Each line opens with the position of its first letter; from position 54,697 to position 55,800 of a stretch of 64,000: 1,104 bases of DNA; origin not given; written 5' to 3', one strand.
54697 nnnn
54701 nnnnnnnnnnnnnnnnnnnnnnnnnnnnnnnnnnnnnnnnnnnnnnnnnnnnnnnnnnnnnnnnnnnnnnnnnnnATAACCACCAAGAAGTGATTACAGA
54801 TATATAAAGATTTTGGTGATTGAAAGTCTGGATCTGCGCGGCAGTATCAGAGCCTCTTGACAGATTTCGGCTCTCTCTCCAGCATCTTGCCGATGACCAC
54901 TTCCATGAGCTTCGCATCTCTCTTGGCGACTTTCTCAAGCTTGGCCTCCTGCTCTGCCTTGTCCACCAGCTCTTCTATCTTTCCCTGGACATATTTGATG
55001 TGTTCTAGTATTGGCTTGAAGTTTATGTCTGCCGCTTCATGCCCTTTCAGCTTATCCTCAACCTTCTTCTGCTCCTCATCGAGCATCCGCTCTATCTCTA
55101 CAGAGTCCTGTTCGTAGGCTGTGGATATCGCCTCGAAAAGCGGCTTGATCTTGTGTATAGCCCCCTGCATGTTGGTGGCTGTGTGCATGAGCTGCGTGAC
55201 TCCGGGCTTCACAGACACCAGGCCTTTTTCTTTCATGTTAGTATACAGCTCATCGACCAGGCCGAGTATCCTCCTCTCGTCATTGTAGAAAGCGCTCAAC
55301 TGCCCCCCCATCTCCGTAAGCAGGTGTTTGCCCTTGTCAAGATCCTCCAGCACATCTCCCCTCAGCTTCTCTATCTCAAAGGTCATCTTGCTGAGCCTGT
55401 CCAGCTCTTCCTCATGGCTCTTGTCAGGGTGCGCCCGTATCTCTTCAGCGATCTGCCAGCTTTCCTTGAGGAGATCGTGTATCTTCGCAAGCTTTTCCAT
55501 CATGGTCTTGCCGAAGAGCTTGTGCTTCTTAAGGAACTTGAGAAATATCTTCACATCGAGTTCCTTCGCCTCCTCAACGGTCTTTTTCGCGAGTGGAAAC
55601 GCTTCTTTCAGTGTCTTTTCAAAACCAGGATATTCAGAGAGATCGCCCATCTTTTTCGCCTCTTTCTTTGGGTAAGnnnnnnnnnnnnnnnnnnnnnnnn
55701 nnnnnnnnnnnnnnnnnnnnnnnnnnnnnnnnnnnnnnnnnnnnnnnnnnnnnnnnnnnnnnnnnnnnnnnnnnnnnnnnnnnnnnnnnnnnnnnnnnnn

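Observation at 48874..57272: Eight-gene co-directional cluster: HerA-like ATPase, three consecutive gene pairs of one long helical and one small protein (third helical protein fused to GGDEF), Mre11-like nuclease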

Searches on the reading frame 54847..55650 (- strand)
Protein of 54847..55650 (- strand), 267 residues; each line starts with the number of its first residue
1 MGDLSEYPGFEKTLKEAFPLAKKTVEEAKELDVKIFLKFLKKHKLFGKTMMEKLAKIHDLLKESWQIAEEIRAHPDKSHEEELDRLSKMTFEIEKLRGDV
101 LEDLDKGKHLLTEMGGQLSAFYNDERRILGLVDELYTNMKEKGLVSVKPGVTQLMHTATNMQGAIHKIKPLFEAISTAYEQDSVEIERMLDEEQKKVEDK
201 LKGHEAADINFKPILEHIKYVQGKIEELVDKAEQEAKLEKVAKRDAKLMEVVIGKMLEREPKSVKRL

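Call 3: search_protein_families(library=pfam, proteins=[window:54847-55650:-], max_evalue=0.1)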
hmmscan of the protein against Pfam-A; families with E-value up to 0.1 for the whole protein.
window:54847-55650:- (267 aa): 1 family
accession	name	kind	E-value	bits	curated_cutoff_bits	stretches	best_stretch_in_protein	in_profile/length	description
PF00015.26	MCPsignal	-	0.081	13.2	34.6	0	158-243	81-163/172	Methyl-accepting chemotaxis protein (MCP) signalling domain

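Call 4: search_protein_families(library=padloc, proteins=[window:54847-55650:-], max_evalue=0.1)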
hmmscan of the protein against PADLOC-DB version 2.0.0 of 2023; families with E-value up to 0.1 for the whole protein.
window:54847-55650:- (267 aa): 0 families

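Call 5: search_protein_families(library=ncbifam, proteins=[window:54847-55650:-], max_evalue=0.1)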
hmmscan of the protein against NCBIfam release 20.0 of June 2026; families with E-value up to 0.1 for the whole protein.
window:54847-55650:- (267 aa): 0 families

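Call 58: search_protein_families(library=phrogs, proteins=[window:54847-55650:-], max_evalue=0.01)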
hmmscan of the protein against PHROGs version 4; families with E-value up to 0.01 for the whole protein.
window:54847-55650:- (267 aa): 0 families

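Call 66: search_solved_structures(query=A5, max_evalue=1)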
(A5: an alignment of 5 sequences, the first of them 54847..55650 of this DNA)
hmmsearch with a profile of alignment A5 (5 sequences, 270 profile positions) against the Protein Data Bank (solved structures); distinct sequences matched with E-value up to 1: 1.
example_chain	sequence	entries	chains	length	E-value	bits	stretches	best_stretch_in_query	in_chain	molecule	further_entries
8ova_AQ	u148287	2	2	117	0.71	12.3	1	234-267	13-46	Ribosomal protein S10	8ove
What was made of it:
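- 54847..55650 (-): CC1 (267 aa), a helical, highly charged ORFan. No promoter of its own; it starts 26 nt after herA and has a GAGG Shine-Dalgarno-like motif. No family hit in Pfam, NCBIfam, PADLOC, PHROGs or PDB (calls 3-5, 58, 66).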
